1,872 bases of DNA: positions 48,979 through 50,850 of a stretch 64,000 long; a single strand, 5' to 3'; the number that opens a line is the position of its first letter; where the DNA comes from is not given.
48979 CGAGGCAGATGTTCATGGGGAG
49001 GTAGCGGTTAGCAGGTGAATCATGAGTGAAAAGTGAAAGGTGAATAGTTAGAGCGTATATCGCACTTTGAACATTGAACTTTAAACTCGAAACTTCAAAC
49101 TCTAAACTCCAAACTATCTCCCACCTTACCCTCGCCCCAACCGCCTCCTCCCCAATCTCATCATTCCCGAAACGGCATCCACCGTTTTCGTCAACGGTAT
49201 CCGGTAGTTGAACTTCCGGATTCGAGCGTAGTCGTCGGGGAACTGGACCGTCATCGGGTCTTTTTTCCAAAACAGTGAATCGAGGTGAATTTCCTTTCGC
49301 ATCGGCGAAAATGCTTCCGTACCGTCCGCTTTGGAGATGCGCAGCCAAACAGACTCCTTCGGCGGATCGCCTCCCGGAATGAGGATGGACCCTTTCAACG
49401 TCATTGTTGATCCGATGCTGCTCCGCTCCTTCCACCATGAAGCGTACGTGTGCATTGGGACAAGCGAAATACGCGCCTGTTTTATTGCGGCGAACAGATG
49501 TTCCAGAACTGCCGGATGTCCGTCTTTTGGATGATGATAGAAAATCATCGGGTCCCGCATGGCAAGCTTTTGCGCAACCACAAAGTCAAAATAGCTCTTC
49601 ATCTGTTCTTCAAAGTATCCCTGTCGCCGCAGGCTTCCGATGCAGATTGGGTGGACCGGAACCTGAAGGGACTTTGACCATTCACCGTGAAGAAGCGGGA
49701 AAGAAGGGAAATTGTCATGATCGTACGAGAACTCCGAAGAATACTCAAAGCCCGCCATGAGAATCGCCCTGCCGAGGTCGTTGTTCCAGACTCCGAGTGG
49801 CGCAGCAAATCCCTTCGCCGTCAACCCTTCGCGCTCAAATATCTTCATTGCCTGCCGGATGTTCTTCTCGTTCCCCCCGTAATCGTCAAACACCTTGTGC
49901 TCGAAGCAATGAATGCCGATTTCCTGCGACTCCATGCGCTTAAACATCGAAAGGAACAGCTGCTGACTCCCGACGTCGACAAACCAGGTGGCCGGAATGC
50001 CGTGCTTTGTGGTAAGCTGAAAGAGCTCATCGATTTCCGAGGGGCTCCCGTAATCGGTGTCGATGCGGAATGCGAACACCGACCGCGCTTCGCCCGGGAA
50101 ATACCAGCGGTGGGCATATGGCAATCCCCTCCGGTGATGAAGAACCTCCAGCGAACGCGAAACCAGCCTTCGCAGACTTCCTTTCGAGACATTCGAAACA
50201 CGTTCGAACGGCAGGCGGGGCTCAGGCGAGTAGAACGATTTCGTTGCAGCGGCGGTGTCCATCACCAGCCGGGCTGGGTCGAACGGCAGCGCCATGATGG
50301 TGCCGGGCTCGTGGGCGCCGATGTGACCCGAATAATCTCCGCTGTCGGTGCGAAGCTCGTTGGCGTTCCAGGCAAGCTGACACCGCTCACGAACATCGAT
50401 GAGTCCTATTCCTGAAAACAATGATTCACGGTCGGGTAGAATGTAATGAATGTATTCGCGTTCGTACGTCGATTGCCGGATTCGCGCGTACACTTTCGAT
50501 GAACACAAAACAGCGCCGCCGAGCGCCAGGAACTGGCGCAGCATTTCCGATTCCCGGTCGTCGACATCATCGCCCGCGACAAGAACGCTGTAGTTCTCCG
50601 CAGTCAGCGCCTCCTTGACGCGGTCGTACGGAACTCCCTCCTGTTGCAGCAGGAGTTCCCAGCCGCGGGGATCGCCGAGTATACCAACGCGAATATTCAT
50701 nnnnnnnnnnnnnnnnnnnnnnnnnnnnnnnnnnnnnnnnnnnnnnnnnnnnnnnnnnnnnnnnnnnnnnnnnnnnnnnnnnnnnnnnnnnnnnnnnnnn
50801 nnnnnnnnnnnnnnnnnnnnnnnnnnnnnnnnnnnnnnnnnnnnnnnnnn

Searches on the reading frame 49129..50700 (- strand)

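Call 72: search_protein_families(library=pfam, proteins=[window:49129-50700:-], max_evalue=0.001)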
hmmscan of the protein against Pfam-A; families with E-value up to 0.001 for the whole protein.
window:49129-50700:- (524 aa): 1 family
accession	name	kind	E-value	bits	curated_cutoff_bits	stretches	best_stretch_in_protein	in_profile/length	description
PF01522.26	Polysacc_deac_1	-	0.00045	20.6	23.1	1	216-320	14-123/124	Polysaccharide deacetylase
